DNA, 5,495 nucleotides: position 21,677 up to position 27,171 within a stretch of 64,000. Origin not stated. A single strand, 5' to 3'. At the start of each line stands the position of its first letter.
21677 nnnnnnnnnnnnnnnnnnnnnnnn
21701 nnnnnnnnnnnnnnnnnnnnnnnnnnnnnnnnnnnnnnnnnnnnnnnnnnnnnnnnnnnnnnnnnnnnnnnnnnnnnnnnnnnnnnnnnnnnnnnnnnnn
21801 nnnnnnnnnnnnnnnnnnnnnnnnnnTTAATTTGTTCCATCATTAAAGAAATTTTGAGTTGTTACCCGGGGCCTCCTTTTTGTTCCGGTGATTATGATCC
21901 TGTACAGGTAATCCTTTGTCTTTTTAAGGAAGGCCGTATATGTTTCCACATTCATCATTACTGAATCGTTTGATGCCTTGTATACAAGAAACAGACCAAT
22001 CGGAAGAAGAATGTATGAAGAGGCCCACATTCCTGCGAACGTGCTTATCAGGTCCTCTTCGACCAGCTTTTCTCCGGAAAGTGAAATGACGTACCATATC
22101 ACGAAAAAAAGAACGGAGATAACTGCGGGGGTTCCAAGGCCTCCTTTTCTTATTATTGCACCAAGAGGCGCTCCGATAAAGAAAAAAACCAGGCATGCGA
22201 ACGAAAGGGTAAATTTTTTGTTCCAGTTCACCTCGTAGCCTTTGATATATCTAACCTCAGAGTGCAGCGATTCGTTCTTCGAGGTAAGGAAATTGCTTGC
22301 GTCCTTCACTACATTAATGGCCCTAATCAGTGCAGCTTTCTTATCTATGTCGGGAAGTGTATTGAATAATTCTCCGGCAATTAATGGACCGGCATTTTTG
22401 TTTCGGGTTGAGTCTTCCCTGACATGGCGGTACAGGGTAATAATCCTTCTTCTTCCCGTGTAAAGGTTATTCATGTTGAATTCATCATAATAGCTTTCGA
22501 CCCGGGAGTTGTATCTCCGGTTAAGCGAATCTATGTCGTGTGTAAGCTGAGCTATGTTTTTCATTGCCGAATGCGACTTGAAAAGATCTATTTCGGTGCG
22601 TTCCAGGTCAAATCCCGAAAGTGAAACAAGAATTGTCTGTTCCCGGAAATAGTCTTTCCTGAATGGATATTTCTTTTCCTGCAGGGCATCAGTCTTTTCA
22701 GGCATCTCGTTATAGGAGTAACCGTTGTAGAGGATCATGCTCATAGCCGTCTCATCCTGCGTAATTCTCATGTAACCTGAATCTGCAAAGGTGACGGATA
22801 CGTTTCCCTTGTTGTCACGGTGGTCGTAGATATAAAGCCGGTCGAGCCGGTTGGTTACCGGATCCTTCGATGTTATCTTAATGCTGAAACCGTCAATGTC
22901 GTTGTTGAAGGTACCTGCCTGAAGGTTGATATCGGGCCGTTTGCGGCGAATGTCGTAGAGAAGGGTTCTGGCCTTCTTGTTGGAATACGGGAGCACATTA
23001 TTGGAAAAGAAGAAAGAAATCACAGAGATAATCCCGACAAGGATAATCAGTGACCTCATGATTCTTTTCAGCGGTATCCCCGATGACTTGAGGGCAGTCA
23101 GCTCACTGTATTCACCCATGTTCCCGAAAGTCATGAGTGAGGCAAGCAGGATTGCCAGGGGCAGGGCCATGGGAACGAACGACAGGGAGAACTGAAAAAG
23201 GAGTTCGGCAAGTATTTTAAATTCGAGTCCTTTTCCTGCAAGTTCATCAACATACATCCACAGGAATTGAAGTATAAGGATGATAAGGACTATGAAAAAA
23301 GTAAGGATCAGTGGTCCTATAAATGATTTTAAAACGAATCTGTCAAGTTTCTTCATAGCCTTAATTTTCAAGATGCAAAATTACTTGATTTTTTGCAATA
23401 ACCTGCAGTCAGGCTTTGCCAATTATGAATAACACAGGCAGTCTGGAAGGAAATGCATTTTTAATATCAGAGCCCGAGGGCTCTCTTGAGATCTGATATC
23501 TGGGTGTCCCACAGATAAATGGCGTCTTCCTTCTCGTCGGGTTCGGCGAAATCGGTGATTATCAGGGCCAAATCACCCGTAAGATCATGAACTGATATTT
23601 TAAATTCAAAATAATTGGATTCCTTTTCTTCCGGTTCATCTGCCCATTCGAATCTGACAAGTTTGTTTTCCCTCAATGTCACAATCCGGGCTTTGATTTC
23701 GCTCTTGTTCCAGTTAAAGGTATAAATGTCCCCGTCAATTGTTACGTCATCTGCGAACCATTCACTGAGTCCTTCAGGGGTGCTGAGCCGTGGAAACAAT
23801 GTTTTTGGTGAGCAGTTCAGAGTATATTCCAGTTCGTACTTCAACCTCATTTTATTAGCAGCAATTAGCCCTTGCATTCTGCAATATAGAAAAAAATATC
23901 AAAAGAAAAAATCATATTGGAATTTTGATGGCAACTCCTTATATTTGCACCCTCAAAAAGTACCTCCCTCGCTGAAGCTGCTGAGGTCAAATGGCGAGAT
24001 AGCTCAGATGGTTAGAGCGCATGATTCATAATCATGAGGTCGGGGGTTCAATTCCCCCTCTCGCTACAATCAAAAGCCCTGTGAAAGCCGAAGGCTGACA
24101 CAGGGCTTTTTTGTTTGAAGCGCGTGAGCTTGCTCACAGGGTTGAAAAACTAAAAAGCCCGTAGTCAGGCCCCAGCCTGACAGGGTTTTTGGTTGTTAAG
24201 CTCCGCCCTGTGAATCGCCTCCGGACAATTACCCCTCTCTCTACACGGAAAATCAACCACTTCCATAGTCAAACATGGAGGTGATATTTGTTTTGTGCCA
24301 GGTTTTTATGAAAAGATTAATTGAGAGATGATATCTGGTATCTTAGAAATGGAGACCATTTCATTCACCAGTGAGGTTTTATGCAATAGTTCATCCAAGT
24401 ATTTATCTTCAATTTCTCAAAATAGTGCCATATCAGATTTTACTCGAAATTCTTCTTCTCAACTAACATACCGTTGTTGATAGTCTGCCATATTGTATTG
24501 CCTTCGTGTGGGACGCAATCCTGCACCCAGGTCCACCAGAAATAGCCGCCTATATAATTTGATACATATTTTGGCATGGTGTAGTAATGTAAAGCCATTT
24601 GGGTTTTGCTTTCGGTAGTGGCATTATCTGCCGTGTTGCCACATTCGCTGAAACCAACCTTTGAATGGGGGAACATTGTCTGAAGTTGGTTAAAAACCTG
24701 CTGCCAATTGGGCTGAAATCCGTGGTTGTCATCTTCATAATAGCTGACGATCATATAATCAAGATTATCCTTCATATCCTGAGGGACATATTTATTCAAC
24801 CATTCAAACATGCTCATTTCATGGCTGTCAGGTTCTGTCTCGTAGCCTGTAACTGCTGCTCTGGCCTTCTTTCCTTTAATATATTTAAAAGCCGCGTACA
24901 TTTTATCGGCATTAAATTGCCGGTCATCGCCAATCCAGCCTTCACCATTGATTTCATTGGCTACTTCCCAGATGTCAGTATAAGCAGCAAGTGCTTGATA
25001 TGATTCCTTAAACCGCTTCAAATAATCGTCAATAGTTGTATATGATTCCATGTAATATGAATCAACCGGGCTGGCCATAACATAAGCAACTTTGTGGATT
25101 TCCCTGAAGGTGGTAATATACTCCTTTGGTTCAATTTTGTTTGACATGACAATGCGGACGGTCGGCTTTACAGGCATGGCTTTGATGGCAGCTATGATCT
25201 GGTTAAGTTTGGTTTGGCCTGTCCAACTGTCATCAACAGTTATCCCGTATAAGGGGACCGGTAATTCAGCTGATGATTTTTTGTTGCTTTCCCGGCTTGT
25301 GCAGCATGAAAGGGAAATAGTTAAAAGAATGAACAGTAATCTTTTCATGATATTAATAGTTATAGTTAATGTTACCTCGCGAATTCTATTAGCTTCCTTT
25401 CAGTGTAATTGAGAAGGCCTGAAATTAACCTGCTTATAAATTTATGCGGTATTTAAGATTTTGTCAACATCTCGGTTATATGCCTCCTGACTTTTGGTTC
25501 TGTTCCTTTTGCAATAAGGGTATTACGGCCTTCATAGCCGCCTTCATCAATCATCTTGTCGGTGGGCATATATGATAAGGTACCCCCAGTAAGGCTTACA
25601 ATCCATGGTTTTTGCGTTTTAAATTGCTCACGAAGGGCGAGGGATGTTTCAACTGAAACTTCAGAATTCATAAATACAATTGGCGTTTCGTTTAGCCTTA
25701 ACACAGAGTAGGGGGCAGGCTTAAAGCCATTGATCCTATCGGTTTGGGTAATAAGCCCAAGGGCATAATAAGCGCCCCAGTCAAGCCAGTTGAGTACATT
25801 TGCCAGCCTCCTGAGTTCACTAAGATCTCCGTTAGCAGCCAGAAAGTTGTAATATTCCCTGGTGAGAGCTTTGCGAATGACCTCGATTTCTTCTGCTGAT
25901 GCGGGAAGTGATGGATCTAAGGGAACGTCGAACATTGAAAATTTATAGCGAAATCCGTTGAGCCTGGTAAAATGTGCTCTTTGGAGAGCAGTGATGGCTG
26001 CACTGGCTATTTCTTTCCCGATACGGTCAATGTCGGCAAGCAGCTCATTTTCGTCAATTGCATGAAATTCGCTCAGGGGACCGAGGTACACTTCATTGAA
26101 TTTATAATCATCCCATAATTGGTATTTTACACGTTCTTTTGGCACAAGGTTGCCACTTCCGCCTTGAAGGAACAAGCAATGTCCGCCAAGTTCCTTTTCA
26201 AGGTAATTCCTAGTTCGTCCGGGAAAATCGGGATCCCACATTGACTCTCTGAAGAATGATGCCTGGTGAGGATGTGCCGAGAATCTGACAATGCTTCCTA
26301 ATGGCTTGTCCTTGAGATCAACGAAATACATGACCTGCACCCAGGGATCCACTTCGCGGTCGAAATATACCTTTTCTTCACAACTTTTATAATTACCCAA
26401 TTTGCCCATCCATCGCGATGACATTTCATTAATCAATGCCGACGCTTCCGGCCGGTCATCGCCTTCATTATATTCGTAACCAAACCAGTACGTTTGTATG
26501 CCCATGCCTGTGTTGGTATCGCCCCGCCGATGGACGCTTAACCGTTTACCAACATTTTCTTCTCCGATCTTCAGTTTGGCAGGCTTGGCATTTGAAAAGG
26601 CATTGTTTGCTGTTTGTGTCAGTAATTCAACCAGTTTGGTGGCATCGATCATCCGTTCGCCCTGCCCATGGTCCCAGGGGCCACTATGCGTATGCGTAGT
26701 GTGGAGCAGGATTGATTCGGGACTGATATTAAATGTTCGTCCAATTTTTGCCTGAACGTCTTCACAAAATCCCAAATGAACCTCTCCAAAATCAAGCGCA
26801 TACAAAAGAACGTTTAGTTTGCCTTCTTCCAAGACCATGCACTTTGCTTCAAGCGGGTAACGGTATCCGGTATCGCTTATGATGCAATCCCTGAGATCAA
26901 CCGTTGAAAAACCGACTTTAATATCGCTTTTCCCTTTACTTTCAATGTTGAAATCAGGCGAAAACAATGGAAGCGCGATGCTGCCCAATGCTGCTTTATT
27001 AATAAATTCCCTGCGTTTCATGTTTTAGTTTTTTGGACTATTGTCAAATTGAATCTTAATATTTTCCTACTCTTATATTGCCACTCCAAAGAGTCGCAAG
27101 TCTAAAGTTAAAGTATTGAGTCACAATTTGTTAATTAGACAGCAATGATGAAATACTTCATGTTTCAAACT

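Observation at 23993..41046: tRNA-Met and a same-strand copy of its 3' half bracket a complete 16-kb PUL: a fixed genomic island without an integrase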

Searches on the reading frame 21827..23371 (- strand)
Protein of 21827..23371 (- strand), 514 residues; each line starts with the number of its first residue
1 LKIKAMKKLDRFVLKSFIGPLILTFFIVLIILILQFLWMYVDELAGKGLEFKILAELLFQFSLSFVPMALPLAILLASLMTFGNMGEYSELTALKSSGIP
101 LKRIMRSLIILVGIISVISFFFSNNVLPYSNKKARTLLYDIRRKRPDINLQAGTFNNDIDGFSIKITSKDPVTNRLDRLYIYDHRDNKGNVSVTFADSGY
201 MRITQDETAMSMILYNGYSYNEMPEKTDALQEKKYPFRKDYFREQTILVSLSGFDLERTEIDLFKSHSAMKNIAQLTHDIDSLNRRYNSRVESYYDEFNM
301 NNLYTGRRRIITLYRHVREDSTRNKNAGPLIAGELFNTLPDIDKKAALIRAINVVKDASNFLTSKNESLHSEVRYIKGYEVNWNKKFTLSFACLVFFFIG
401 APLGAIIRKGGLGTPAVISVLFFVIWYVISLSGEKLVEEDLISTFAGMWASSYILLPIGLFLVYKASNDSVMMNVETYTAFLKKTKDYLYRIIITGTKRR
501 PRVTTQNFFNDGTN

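Call 8: search_protein_families(library=pfam, proteins=[window:21827-23371:-])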
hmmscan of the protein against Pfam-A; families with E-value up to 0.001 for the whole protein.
window:21827-23371:- (514 aa): 1 family
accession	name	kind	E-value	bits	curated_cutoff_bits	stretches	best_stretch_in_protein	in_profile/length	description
PF03739.19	LptF_LptG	-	1.2e-66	225.7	27.9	1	11-464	1-352/353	Lipopolysaccharide export system permease LptF/LptG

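Call 22: find_homologous_proteins(query=window:21827-23371:-, max_evalue=1e-40)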
Query window:21827-23371:- (514 aa): 7999 proteins with E <= 1e-40 among 8000 candidates; the best 120 are listed.
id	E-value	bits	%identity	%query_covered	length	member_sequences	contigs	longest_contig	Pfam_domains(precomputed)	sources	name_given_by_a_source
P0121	0.0e+0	1116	99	99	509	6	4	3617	PF03739.20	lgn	-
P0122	0.0e+0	1024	92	97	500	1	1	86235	PF03739.20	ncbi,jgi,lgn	-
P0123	2.6e-288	975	88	96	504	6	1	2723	PF03739.20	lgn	-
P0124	1.7e-273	926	83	97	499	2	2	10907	PF03739.20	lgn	-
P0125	2.7e-267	905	81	96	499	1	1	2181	PF03739.20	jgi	jgi:lipopolysaccharide export system permease protein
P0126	9.8e-264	894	79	98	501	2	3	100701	PF03739.20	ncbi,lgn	-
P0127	2.3e-262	889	80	96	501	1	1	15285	PF03739.20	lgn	-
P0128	1.2e-261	887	80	97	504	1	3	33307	PF03739.20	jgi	jgi:lipopolysaccharide export system permease protein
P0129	4.6e-260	881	80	96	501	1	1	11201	PF03739.20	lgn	-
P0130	2.3e-247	840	76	97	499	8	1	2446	PF03739.20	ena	-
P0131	4.3e-247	839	75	98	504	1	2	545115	PF03739.20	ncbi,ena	-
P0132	3.5e-246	836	75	97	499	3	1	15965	PF03739.20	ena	-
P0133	9.1e-246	834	74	98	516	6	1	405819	PF03739.20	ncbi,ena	-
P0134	1.2e-245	834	74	98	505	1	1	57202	PF03739.20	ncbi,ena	-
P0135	1.7e-245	833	75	96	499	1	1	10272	PF03739.20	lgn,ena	-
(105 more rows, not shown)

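Call 23: find_encoding_contigs(protein=P0122, flank=10000, max_places=4)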
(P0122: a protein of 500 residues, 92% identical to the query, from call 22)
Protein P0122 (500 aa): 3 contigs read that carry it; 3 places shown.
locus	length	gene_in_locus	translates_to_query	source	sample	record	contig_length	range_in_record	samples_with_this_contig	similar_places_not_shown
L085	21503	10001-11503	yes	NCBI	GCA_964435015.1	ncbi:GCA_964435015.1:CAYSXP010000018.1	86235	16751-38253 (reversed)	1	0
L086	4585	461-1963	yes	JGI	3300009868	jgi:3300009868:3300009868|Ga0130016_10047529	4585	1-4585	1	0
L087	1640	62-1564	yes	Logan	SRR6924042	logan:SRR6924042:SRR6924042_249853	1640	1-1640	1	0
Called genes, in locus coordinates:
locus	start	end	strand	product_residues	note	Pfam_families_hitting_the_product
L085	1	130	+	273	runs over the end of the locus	-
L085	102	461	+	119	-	-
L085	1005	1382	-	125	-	PF20042:DUF6444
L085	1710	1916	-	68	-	-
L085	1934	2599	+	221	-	-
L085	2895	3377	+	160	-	PF05036:SPOR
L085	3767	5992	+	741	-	PF06452:CBM9_1 (faint), PF19313:DUF5916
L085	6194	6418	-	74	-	PF00589:Phage_integrase (weak)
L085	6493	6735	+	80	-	-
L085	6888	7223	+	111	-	PF12844:HTH_19 (weak), PF13560:HTH_31, PF01381:HTH_3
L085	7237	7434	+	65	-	PF18506:RelB-like (weak)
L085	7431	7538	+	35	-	-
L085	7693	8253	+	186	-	-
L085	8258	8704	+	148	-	PF01381:HTH_3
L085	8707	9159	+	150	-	-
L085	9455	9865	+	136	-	PF19569:START_2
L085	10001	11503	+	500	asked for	PF03739:LptF_LptG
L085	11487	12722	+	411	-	PF00926:DHBP_synthase, PF00925:GTP_cyclohydro2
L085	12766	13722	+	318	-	PF00551:Formyl_trans_N, PF02911:Formyl_trans_C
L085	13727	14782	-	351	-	PF01832:Glucosaminidase, PF01476:LysM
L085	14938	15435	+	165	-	PF08211:dCMP_cyt_deam_2, PF00383:dCMP_cyt_deam_1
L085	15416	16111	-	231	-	PF00072:Response_reg, PF00486:Trans_reg_C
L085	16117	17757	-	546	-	PF00512:HisKA, PF02518:HATPase_c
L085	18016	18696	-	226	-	PF00849:PseudoU_synth_2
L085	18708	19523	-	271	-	PF02548:Pantoate_transf, PF13714:PEP_mutase (weak)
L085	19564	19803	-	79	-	-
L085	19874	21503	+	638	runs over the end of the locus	PF00012:HSP70, PF14450:FtsA (faint), PF06723:MreB_Mbl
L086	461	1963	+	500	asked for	PF03739:LptF_LptG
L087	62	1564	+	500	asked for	PF03739:LptF_LptG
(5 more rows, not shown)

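Call 24: find_encoding_contigs(protein=P0126, flank=10000, max_places=4)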
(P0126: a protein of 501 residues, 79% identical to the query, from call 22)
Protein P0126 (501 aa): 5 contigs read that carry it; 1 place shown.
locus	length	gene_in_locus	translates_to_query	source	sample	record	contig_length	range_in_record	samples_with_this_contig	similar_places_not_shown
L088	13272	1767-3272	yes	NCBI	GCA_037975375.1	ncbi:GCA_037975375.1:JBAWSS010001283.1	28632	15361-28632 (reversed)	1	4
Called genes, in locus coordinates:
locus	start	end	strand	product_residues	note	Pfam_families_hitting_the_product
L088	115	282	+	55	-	-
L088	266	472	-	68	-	-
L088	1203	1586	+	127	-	PF19569:START_2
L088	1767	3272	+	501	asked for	PF03739:LptF_LptG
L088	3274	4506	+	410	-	PF00926:DHBP_synthase, PF00925:GTP_cyclohydro2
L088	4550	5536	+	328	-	PF00551:Formyl_trans_N, PF02911:Formyl_trans_C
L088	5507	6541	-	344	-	PF01832:Glucosaminidase, PF01476:LysM (weak)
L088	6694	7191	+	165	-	PF08211:dCMP_cyt_deam_2, PF00383:dCMP_cyt_deam_1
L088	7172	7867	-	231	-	PF00072:Response_reg, PF00486:Trans_reg_C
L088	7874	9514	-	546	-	PF00512:HisKA, PF02518:HATPase_c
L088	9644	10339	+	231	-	-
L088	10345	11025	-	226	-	PF00849:PseudoU_synth_2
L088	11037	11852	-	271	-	PF02548:Pantoate_transf, PF13714:PEP_mutase (weak)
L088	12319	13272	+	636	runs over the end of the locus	PF00012:HSP70, PF06723:MreB_Mbl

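Call 29: find_encoding_contigs(protein=P0124, flank=10000, max_places=3)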
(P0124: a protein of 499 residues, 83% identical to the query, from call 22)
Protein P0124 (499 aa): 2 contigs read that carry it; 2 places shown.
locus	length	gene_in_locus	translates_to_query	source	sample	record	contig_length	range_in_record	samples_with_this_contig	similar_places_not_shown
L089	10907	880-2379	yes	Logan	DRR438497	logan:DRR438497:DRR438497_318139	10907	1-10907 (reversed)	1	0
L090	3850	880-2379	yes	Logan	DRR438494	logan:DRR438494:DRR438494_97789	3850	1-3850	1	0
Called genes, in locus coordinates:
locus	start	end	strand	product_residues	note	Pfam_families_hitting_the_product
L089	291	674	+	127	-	PF19569:START_2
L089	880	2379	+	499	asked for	PF03739:LptF_LptG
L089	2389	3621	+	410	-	PF00926:DHBP_synthase, PF00925:GTP_cyclohydro2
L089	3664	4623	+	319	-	PF00551:Formyl_trans_N, PF02911:Formyl_trans_C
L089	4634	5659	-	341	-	PF01832:Glucosaminidase, PF01476:LysM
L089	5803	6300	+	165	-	PF08211:dCMP_cyt_deam_2, PF00383:dCMP_cyt_deam_1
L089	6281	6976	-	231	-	PF00072:Response_reg, PF00486:Trans_reg_C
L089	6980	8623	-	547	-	PF00512:HisKA, PF02518:HATPase_c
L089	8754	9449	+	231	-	-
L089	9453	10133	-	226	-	PF00849:PseudoU_synth_2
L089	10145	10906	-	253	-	?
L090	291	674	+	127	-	PF19569:START_2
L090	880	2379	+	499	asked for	PF03739:LptF_LptG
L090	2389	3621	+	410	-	PF00926:DHBP_synthase, PF00925:GTP_cyclohydro2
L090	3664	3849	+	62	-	?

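Call 30: find_encoding_contigs(protein=P0128, flank=10000, max_places=3)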
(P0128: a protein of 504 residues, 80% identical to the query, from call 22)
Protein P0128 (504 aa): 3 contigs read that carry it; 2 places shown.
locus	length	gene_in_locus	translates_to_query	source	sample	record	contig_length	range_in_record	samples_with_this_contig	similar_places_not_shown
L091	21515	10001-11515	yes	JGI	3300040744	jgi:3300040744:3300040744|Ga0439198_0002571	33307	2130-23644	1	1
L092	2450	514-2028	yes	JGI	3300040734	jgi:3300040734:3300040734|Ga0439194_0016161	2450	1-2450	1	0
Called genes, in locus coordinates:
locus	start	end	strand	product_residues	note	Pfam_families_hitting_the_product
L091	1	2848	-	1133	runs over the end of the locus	PF07660:STN (weak), PF13620:CarboxypepD_reg, PF13715:CarbopepD_reg_2, PF07715:Plug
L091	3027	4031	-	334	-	PF04773:FecR, PF16344:FecR_C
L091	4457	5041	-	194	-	PF04542:Sigma70_r2, PF08281:Sigma70_r4_2, PF00196:GerE (weak)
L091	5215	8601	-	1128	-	PF01839:FG-GAP (faint), PF13517:FG-GAP_3, PF07593:UnbV_ASPIC, PF13517:FG-GAP_3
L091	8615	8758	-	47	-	-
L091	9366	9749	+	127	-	PF19569:START_2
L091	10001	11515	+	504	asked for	PF03739:LptF_LptG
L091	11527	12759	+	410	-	PF00926:DHBP_synthase, PF00925:GTP_cyclohydro2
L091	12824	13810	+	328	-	PF00551:Formyl_trans_N, PF02911:Formyl_trans_C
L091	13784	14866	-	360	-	PF01832:Glucosaminidase, PF01476:LysM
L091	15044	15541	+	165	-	PF08211:dCMP_cyt_deam_2, PF00383:dCMP_cyt_deam_1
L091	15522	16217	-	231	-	PF00072:Response_reg, PF00486:Trans_reg_C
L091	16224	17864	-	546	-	PF00512:HisKA, PF02518:HATPase_c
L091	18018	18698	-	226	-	PF00849:PseudoU_synth_2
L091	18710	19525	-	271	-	PF02548:Pantoate_transf, PF13714:PEP_mutase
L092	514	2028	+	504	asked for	PF03739:LptF_LptG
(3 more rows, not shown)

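Call 31: find_encoding_contigs(protein=P0131, flank=10000, max_places=3)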
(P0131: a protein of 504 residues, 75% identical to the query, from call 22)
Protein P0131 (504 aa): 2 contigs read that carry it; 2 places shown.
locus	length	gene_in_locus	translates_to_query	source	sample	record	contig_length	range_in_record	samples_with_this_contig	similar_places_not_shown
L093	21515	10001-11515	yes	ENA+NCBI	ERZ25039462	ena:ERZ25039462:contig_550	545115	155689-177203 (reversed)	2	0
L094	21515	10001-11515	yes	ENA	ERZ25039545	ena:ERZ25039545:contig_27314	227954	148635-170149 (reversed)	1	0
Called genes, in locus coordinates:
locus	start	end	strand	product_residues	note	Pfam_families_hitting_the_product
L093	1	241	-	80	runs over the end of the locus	-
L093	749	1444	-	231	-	PF00027:cNMP_binding, PF13545:HTH_Crp_2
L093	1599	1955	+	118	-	-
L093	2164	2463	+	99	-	PF00085:Thioredoxin, PF13098:Thioredoxin_2 (faint), PF13905:Thioredoxin_8 (faint), PF13728:TraF (weak)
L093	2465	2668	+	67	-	PF11127:YgaP-like_TM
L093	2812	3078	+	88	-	-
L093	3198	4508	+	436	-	PF01011:PQQ (faint), PF13360:PQQ_2, PF13570:Beta-prop_ACSF4 (faint)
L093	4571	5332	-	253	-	-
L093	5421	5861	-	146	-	-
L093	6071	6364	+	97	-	-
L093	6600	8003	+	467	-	PF02746:MR_MLE_N, PF13378:MR_MLE_C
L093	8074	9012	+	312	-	PF00190:Cupin_1 (faint), PF07883:Cupin_2, PF02311:AraC_binding (faint), PF07883:Cupin_2 (weak)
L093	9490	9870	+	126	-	PF19569:START_2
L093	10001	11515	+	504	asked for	PF03739:LptF_LptG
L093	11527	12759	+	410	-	PF00926:DHBP_synthase, PF00925:GTP_cyclohydro2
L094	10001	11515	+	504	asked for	PF03739:LptF_LptG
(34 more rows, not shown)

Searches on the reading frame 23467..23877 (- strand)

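Call 8: search_protein_families(library=pfam, proteins=[window:23467-23877:-])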
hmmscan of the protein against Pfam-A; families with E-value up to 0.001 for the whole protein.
window:23467-23877:- (136 aa): 2 families
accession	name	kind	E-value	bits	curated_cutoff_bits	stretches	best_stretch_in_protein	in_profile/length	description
PF19569.5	START_2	-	3.6e-37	127.5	23.6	1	11-135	4-125/126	START-like superfamily domain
PF08327.17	AHSA1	-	0.00028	21.6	22.1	1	21-133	1-123/125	Activator of Hsp90 ATPase homolog 1-like protein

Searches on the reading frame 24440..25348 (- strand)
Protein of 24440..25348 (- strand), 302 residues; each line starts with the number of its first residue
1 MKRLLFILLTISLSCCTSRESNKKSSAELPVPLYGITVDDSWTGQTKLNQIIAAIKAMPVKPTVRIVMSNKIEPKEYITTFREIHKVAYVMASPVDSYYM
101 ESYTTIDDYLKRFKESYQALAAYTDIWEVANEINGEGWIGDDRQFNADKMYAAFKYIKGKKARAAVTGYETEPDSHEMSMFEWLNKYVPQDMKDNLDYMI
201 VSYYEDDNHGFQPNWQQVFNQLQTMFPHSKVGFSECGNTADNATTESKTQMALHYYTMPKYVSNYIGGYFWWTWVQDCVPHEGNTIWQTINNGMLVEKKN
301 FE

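Call 7: search_protein_families(library=pfam, proteins=[window:24440-25348:-])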
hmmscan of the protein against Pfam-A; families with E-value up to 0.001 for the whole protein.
window:24440-25348:- (302 aa): 0 families

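Call 37: search_protein_families(library=ncbifam, proteins=[window:24440-25348:-], max_evalue=0.01)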
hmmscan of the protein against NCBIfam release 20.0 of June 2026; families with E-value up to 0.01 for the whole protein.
window:24440-25348:- (302 aa): 0 families

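Call 55: search_solved_structures(query=window:24440-25348:-, max_evalue=1)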
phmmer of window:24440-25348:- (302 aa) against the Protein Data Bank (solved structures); distinct sequences matched with E-value up to 1: 0.

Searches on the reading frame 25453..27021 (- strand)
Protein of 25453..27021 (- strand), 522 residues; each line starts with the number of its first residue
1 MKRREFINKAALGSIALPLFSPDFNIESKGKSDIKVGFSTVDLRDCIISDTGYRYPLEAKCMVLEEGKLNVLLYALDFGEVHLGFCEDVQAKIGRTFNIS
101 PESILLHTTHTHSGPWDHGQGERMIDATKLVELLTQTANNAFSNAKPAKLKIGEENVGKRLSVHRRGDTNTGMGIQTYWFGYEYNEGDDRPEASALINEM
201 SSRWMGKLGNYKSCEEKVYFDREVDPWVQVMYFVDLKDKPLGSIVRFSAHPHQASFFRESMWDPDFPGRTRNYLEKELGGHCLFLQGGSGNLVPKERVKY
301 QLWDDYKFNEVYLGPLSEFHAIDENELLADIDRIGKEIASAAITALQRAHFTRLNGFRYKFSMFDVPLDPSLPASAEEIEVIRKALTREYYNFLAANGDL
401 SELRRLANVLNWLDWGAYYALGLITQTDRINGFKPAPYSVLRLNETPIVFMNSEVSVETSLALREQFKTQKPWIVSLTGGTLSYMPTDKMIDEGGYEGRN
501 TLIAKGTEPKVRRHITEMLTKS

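Call 7: search_protein_families(library=pfam, proteins=[window:25453-27021:-])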
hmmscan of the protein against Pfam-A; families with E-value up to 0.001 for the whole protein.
window:25453-27021:- (522 aa): 0 families

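Call 37: search_protein_families(library=ncbifam, proteins=[window:25453-27021:-], max_evalue=0.01)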
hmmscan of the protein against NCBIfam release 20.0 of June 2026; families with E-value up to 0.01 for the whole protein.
window:25453-27021:- (522 aa): 0 families

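Call 54: search_solved_structures(query=window:25453-27021:-, max_evalue=1)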
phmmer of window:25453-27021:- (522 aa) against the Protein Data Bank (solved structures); distinct sequences matched with E-value up to 1: 0.
